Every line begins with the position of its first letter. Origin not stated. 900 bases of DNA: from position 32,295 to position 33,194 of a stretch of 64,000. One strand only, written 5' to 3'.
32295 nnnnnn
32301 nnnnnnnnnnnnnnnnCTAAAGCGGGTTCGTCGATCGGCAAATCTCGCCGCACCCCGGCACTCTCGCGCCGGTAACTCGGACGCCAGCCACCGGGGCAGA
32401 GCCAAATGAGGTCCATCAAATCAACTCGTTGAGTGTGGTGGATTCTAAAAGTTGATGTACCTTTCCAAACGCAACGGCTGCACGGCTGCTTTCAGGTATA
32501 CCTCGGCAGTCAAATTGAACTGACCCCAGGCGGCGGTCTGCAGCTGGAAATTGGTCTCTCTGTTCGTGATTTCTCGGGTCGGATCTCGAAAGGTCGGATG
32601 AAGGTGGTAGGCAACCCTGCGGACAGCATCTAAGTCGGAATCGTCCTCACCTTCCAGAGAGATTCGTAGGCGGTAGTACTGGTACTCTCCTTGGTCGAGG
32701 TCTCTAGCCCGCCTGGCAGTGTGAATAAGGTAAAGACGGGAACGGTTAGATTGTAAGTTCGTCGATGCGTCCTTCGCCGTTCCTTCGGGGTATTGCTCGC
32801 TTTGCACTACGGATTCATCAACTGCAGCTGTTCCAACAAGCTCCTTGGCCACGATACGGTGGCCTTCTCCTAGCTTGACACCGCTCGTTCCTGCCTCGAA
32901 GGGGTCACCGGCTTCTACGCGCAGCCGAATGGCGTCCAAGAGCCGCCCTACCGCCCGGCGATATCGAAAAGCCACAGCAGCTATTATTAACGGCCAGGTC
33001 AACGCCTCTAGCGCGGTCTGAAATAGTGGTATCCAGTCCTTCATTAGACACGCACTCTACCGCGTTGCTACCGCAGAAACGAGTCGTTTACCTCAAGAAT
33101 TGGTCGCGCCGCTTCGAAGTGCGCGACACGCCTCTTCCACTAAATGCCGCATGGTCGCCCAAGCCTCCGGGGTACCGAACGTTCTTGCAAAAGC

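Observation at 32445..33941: Lower-GC two-gene operon encoding an unknown helical protein and a membrane-anchored YEATS-like domain protein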

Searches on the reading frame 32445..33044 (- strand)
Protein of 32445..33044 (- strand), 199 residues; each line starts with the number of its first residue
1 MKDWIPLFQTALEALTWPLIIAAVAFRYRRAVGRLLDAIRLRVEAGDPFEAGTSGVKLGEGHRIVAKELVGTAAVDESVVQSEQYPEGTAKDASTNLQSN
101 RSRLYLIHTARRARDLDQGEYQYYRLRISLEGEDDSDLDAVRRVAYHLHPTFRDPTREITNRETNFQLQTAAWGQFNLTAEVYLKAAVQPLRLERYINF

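Call 3: search_protein_families(library=pfam, proteins=[window:32445-33044:-], max_evalue=1)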
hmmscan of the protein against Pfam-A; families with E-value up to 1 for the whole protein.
window:32445-33044:- (199 aa): 2 families
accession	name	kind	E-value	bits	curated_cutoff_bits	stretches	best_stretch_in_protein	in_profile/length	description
PF20305.4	pYEATS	-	1.2e-21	76.8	26.9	1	124-198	1-73/73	prokaryotic YEATS domain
PF03366.22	YEATS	-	2.7e-11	43.7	22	1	126-198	6-77/80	YEATS family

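Call 4: search_protein_families(library=padloc, proteins=[window:32445-33044:-], max_evalue=1)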
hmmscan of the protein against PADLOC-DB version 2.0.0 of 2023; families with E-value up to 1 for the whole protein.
window:32445-33044:- (199 aa): 0 families

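Call 5: search_protein_families(library=ncbifam, proteins=[window:32445-33044:-], max_evalue=1)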
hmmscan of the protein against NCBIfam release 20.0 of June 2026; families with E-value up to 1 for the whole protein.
window:32445-33044:- (199 aa): 0 families

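Call 6: find_homologous_proteins(query=window:32445-33044:-)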
Query window:32445-33044:- (199 aa): 55 proteins with E <= 0.001 among 1514 candidates.
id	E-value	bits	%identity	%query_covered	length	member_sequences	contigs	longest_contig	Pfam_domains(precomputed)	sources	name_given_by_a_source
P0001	2.2e-126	437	100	100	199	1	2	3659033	PF03366.23,PF20305.5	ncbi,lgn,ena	ncbi:MAG: pYEATS domain-containing protein [Candidatus Binataceae bacterium]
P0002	7.8e-82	292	71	100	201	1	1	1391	PF03366.23,PF20305.5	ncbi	-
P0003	3.8e-63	231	54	100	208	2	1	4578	PF03366.23,PF20305.5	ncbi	-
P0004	4.1e-54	201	50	100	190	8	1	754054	PF03366.23,PF20305.5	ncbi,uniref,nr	ncbi:pYEATS domain-containing protein [Actinoallomurus iriomotensis]|uniref:YEATS domain-containing 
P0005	2.6e-53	199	48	100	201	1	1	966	PF03366.23,PF20305.5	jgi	-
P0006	3.6e-53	198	48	100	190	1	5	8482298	PF03366.23,PF20305.5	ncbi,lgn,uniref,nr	ncbi:pYEATS domain-containing protein [Streptomyces gilvosporeus]|uniref:YEATS domain-containing pro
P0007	4.5e-52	195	48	100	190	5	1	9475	PF03366.23,PF20305.5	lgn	-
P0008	7.8e-52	194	47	100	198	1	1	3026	PF03366.23,PF20305.5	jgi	jgi:hypothetical protein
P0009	2.7e-50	189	47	100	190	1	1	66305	PF03366.23,PF20305.5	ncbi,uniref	ncbi:pYEATS domain-containing protein [Kitasatospora sp. NPDC094015]|uniref:pYEATS domain-containing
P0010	3.3e-50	189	48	100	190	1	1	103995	PF03366.23,PF20305.5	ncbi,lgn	ncbi:pYEATS domain-containing protein [Streptomyces sp. NPDC002104]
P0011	8.1e-50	187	49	100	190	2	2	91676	PF03366.23,PF20305.5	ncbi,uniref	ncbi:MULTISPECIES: pYEATS domain-containing protein [unclassified Streptomyces]|uniref:pYEATS domain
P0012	2.4e-49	186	47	100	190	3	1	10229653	PF03366.23,PF20305.5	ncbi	ncbi:pYEATS domain-containing protein [Streptomyces sp. DB-54]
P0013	6.3e-48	181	46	100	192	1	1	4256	PF03366.23,PF20305.5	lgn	-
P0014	1.2e-47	180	45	100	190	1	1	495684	PF03366.23,PF20305.5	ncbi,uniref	ncbi:pYEATS domain-containing protein [Streptomyces sp. NPDC050610]|uniref:pYEATS domain-containing 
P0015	2.1e-47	180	45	94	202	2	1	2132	PF03366.23,PF20305.5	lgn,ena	-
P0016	3.2e-47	179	45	100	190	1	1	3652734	PF03366.23,PF20305.5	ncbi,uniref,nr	ncbi:pYEATS domain-containing protein [Streptomyces sp. NBC_00083]|uniref:pYEATS domain-containing p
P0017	1.3e-46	177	44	100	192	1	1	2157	PF03366.23,PF20305.5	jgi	jgi:hypothetical protein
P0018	1.5e-46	177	46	100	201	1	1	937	PF03366.23,PF20305.5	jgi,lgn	jgi:hypothetical protein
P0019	6.2e-46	175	45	100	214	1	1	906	PF03366.23,PF20305.5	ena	-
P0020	6.3e-46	175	44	95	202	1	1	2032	PF03366.23,PF20305.5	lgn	-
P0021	2.5e-45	173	44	100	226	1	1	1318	PF03366.23,PF20305.5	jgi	jgi:hypothetical protein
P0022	2.6e-45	173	47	93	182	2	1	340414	PF03366.23,PF20305.5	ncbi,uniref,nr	ncbi:pYEATS domain-containing protein [Herbihabitans rhizosphaerae]|uniref:pYEATS domain-containing 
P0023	3.9e-45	172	43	100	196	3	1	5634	PF03366.23,PF20305.5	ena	-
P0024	2.4e-44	170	47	100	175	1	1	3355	PF03366.23,PF20305.5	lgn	-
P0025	3.1e-44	169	46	100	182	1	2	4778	PF03366.23,PF20305.5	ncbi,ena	-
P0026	3.3e-44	169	43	95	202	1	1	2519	PF03366.23,PF20305.5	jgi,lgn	jgi:hypothetical protein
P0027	5.7e-44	168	44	100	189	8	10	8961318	PF03366.23,PF20305.5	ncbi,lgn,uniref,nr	ncbi:pYEATS domain-containing protein [Amycolatopsis japonica]|uniref:YEATS domain-containing protei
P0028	7.8e-44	168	45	100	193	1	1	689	PF03366.23,PF20305.5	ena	-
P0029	1.9e-43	167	45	100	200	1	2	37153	PF03366.23,PF20305.5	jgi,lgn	jgi:hypothetical protein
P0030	1.9e-43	167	45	94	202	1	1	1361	PF03366.23,PF20305.5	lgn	-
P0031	1.9e-43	167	47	100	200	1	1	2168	PF03366.23,PF20305.5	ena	-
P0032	7.8e-42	161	44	100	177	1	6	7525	PF03366.23,PF20305.5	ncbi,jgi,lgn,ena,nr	ncbi:MAG TPA: pYEATS domain-containing protein [Burkholderiales bacterium]|nr:pYEATS domain-containi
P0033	9.1e-42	161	46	100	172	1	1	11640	PF03366.23,PF20305.5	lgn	-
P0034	1.0e-41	161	48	100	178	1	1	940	PF03366.23,PF20305.5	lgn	-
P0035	1.6e-41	160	42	100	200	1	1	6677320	PF03366.23,PF20305.5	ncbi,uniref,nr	ncbi:pYEATS domain-containing protein [Streptomyces marispadix]|uniref:YEATS domain-containing prote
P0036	1.9e-41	160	44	100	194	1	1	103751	PF03366.23,PF20305.5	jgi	jgi:hypothetical protein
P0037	8.0e-41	158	42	99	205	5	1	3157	PF03366.23,PF20305.5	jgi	jgi:hypothetical protein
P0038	7.5e-40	155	42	100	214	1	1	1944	PF03366.23,PF20305.5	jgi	jgi:hypothetical protein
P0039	7.6e-40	155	41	100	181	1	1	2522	PF03366.23,PF20305.5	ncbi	-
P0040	9.5e-40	155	41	100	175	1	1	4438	PF03366.23,PF20305.5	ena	-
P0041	6.7e-39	152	40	100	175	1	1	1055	PF03366.23,PF20305.5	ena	-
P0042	1.2e-38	151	42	100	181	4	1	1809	PF03366.23,PF20305.5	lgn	-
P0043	3.1e-37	146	42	100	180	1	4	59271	PF03366.23,PF20305.5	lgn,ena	-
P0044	1.8e-36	144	43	100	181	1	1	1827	PF03366.23,PF20305.5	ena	-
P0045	2.0e-36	144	41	100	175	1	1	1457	PF03366.23,PF20305.5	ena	-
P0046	1.6e-35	141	40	100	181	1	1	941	PF03366.23,PF20305.5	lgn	-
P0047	4.2e-35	139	44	100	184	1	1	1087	PF03366.23,PF20305.5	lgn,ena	-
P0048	5.9e-35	139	40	100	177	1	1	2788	PF03366.23,PF20305.5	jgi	jgi:hypothetical protein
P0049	9.5e-35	138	42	100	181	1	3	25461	PF03366.23,PF20305.5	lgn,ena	-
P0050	2.8e-33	133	41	95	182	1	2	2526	PF03366.23,PF20305.5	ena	-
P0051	9.9e-33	132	39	100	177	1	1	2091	PF03366.23,PF20305.5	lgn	-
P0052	1.5e-32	131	42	81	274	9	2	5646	PF20305.5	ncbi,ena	-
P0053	3.9e-28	117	34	94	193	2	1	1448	PF03366.23,PF20305.5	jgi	jgi:hypothetical protein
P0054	2.7e-18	85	32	100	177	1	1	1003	PF03366.23,PF20305.5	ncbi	-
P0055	3.6e-16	78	38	83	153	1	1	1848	PF20305.5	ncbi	-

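Call 20: find_related_loci(query=A1, collection=genome_contigs, flank=6000)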
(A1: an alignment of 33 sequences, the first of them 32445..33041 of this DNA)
Query A1 (198 aa) in genome_contigs; peptide patterns used: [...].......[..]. (x = any residue, [..] = any of these).
57 stretches matched a pattern; 52 encode a relative of the query (tblastn E <= 1e-3); 52 distinct loci.
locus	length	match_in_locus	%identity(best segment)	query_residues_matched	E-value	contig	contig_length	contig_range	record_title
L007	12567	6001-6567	49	1-198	2e-59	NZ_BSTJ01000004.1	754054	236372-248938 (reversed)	Actinoallomurus iriomotensis strain NBRC 103681 sequence04, whole genome shotgun sequence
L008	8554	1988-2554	47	1-198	8e-58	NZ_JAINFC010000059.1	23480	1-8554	Streptomyces sp. UNOC14_S4 contig_59, whole genome shotgun sequence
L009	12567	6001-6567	47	1-198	2e-57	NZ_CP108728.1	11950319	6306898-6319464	Streptomyces sp. NBC_00989 chromosome, complete genome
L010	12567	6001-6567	47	1-198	9e-57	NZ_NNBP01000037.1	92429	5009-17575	Streptomyces sp. CB02959 scaffold37, whole genome shotgun sequence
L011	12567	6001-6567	46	1-198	2e-56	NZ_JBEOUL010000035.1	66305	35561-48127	Kitasatospora sp. NPDC094015 NPDC094015_184_H6.ctg-0035, whole genome shotgun sequence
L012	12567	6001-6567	48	1-198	5e-55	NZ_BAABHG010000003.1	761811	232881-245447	Amycolatopsis samaneae strain JCM 17934 sequence03, whole genome shotgun sequence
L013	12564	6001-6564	44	1-198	2e-52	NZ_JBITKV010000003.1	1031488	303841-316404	Amycolatopsis sp. NPDC049868 NPDC049868_64_B3.ctg-0003, whole genome shotgun sequence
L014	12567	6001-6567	45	1-198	3e-52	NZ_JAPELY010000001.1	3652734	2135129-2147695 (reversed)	Streptomyces sp. NBC_00083 NBC_00083_4, whole genome shotgun sequence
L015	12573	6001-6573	48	1-198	9e-52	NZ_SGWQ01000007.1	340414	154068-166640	Herbihabitans rhizosphaerae strain DSM 101727 Ga0310478_107, whole genome shotgun sequence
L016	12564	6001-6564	46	1-198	7e-51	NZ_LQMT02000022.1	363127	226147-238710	Amycolatopsis keratiniphila subsp. keratiniphila strain DSM 44409 contig_22, whole genome shotgun sequence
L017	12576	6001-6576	44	1-198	3e-47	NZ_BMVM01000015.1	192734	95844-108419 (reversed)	Streptomyces bluensis strain JCM 4729 sequence15, whole genome shotgun sequence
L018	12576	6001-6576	42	1-198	4e-47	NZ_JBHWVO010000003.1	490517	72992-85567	Streptomyces sp. NPDC060035 NPDC060035_T4_G5.ctg-0003, whole genome shotgun sequence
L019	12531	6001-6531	41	1-198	4e-46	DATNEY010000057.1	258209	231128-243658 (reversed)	MAG TPA_asm: Vicinamibacterales bacterium isolate SMAG_U11280 k141_2127448, whole genome shotgun sequence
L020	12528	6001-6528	40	1-197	6e-45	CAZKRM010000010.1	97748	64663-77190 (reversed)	MAG TPA_asm: uncultured Nitrospiraceae bacterium isolate SRP090828_co1_132 genome assembly, contig: NODE_30_length_97748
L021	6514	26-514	41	16-198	1e-44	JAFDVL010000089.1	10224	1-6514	MAG: Acidobacteria bacterium isolate SZAS-15 ACID-KAN-5__89__length-10224, whole genome shotgun sequence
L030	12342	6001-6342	48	85-198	3e-28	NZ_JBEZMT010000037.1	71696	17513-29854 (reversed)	Streptomyces sp. NPDC048155 NPDC048155_97_E3.ctg-0037, whole genome shotgun sequence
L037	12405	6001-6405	38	63-198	1e-24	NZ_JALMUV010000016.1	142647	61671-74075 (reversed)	Streptomyces rhizoryzae strain RS10V-4 NODE_16_length_142647_cov_249.516551, whole genome shotgun sequence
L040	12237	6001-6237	40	109-188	5e-17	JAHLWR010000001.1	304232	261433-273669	MAG: Candidatus Heimdallarchaeota archaeon isolate 18H4_34 NODE_5_length_304232_cov_44.916966, whole genome shotgun sequ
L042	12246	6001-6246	40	116-198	3e-14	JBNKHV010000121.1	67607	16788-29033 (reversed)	MAG: Polyangiaceae bacterium isolate E1.bin.18.orig k141_1148042, whole genome shotgun sequence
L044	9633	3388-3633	40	106-184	3e-13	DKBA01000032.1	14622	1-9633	MAG TPA_asm: Acidimicrobiia bacterium UBA6912 UBA6912_contig_57442, whole genome shotgun sequence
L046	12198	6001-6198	40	123-189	7e-13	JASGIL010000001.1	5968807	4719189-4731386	MAG: Ferruginibacter sp. isolate 5N328 JMF-2111-06-0005.ont.bin.328_0, whole genome shotgun sequence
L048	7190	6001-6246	36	102-184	3e-12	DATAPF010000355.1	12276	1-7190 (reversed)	MAG TPA_asm: Kofleriaceae bacterium isolate SMAG_U5434 k141_3366221, whole genome shotgun sequence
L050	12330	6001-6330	29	76-184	2e-9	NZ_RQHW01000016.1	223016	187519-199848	Leptospira idonii strain 201300427 NODE_6_covk_37.7856_covr_76.57_cutoff_40, whole genome shotgun sequence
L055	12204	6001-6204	32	112-183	1e-6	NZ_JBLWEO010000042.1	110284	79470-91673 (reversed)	Candidatus Electronema sp. PJ PJ__144142, whole genome shotgun sequence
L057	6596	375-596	30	106-186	2e-5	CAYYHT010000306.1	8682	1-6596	MAG TPA_asm: uncultured Enterobacteriaceae bacterium isolate binchicken_co46_45 genome assembly, contig: NODE_16018_leng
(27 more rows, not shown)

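Call 23: find_encoding_contigs(protein=P0002, flank=6000, max_places=3)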
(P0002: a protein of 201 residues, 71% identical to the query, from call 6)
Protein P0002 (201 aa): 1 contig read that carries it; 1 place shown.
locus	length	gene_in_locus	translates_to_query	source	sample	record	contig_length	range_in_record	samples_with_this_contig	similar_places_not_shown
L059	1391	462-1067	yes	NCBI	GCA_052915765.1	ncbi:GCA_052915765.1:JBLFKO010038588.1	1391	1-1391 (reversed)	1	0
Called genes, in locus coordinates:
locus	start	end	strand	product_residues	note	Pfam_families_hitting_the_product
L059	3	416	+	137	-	?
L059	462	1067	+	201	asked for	PF03366:YEATS, PF20305:pYEATS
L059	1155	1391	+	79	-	?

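Call 24: find_encoding_contigs(protein=P0003, flank=6000, max_places=3)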
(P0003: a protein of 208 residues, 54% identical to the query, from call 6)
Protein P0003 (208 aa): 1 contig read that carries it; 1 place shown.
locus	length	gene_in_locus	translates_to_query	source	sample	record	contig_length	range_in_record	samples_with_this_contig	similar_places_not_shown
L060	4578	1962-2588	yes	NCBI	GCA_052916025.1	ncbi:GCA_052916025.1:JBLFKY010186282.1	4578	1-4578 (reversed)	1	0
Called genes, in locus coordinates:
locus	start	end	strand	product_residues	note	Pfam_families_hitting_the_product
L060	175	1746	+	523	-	PF00682:HMGL-like, PF22617:HCS_D2, PF08502:LeuA_dimer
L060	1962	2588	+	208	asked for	PF03366:YEATS, PF20305:pYEATS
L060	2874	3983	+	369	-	PF00180:Iso_dh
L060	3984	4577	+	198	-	?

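Call 40: predict_structure(alignment_id=A1)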
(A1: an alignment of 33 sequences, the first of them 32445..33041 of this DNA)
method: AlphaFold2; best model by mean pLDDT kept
length: 198 residues; sequences in the alignment: 33
mean_pLDDT: 79.6   pTM: 0.53
mean pLDDT of the five models: 79.6, 78.5, 77.6, 76.8, 76.8
residues with pLDDT >= 90: 116; 70-90: 25; 50-70: 15; < 50: 42
segments of 3 or more residues with pLDDT < 50: 51-81, 88-95
pLDDT, mean of each block of 10 residues (from residue 1): 78 93 94 88 68 42 38 39 48 50 93 95 97 96 95 96 98 96 96 95
secondary structure, 60 per line:
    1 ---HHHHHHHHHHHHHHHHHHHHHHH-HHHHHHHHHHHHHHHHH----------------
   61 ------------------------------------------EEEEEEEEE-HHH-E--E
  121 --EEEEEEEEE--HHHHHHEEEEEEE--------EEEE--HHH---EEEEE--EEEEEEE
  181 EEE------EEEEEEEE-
elements in order: H4-26 H28-44 E103-111 E123-131 H134-139 E140-146 E155-158 E167-171 E174-183 E190-197

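Call 45: fold_search(model_id=the predicted structure, library=pdb)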
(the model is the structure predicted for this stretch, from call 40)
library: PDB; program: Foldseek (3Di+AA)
matches with E <= 10: 1395; with E <= 0.001: 95
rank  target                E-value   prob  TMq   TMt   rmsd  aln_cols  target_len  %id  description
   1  6miq_A                2.5e-06  1.00  0.43  0.60   2.5       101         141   24  Crystal structure of Taf14 YEATS domain in complex with histone H3K9bu (released 2018-11-14)
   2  3qrl                  2.8e-06  1.00  0.44  0.62   2.4       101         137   23  Crystal Structure of the Taf14 YEATS domain (released 2012-02-29)
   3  5d7e_A                2.9e-06  1.00  0.43  0.60   2.5       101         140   24  Crystal structure of Taf14 YEATS domain in complex with H3K9ac (released 2015-09-23)
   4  6min_A                3.1e-06  1.00  0.43  0.61   2.5       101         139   22  Crystal structure of Taf14 YEATS domain G82A mutant in complex with histone H3K9cr (released 2018-11-14)
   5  5iok_A                5.3e-06  1.00  0.43  0.59   2.5       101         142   24  Crystal structure of Taf14 YEATS domain in complex with histone H3K9cr (released 2016-04-20)
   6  7f4a_A                5.9e-06  1.00  0.43  0.62   2.5       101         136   24  Crystal structure of Taf14 YEATS domain in complex with H3K9bz peptide (released 2022-03-16)
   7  5sva_n                6.6e-06  1.00  0.44  0.43   2.5       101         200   24  Mediator-RNA Polymerase II Pre-Initiation Complex (released 2016-09-28)
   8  8jg4_B                1.3e-05  1.00  0.40  0.51   2.8        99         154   22  Crystal Structure of YAF9A YEATS bound to H3K27cr peptide (released 2024-05-22)
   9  7f5m_A                2.2e-05  1.00  0.42  0.59   2.8       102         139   20  Crystal structure of Sas5 YEATS domain in complex with H3K27bz peptide (released 2022-03-16)
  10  5wyi_B                2.5e-05  1.00  0.36  0.50   4.0       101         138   25  The Yaf9 YEATS domain Recognizing H3K122suc Peptide (released 2018-01-17)
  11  4tmp_A                2.7e-05  1.00  0.42  0.58   2.5        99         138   21  Crystal structure of AF9 YEATS bound to H3K9ac peptide (released 2014-11-05)
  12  7vkg                  2.8e-05  1.00  0.42  0.60   2.3        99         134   21  Crystal structure of AF9 YEATS domain in complex with Compound 10 (released 2022-10-05)
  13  9im4_B                3.0e-05  1.00  0.40  0.55   2.9        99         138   23  Crystal Structure of AF9 YEATS domain F28R mutant in complex with histone H3K9la (released 2025-07-09)
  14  5wyi_A                3.2e-05  1.00  0.39  0.54   3.7       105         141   23  The Yaf9 YEATS domain Recognizing H3K122suc Peptide (released 2018-01-17)
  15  4tmp_C                3.6e-05  1.00  0.42  0.57   2.5        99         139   21  Crystal structure of AF9 YEATS bound to H3K9ac peptide (released 2014-11-05)
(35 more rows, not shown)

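Call 47: search_solved_structures(query=A1, max_evalue=0.01, show_alignments=3)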
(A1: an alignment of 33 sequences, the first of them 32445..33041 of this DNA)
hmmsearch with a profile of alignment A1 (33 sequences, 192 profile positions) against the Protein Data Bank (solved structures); distinct sequences matched with E-value up to 0.01: 46.
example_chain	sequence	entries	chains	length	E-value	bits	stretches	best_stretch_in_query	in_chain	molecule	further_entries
2l7e_A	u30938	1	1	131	7.3e-10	42.5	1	117-186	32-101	Transcription initiation factor TFIID subunit 14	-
7f4a_A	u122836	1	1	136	8.1e-10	42.4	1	117-186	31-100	Transcription initiation factor TFIID subunit 14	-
3qrl_A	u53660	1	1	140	8.5e-10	42.3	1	117-186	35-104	Transcription initiation factor TFIID subunit 14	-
5d7e_A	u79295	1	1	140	8.6e-10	42.3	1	117-186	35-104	Transcription initiation factor TFIID subunit 14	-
5iok_A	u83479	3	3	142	8.9e-10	42.3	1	117-186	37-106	Transcription initiation factor TFIID subunit 14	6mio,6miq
5sva_n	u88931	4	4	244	1.8e-09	41.2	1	117-185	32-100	Transcription initiation factor TFIID subunit 14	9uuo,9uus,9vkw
6min_A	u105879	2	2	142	2.1e-08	37.8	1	117-185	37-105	Transcription initiation factor TFIID subunit 14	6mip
6mim_A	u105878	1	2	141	2.1e-08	37.8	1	117-186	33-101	Protein AF-9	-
3fk3_A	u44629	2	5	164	2.2e-07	34.5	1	120-187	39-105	Protein AF-9 homolog | Yaf9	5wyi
5wyi_A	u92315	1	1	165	2.2e-07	34.4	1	120-187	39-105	Yaf9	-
6axj_A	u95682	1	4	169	2.4e-07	34.4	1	120-187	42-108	Protein AF-9 homolog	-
3rls_A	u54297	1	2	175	2.6e-07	34.2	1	120-187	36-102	Protein AF-9 homolog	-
9im4_A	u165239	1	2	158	2.7e-07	34.2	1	117-186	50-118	Protein AF-9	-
8jg4_A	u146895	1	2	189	2.9e-07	34.1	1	113-186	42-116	Transcription initiation factor TFIID subunit 14b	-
5hjb_A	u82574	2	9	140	3e-07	34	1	117-186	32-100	Protein AF-9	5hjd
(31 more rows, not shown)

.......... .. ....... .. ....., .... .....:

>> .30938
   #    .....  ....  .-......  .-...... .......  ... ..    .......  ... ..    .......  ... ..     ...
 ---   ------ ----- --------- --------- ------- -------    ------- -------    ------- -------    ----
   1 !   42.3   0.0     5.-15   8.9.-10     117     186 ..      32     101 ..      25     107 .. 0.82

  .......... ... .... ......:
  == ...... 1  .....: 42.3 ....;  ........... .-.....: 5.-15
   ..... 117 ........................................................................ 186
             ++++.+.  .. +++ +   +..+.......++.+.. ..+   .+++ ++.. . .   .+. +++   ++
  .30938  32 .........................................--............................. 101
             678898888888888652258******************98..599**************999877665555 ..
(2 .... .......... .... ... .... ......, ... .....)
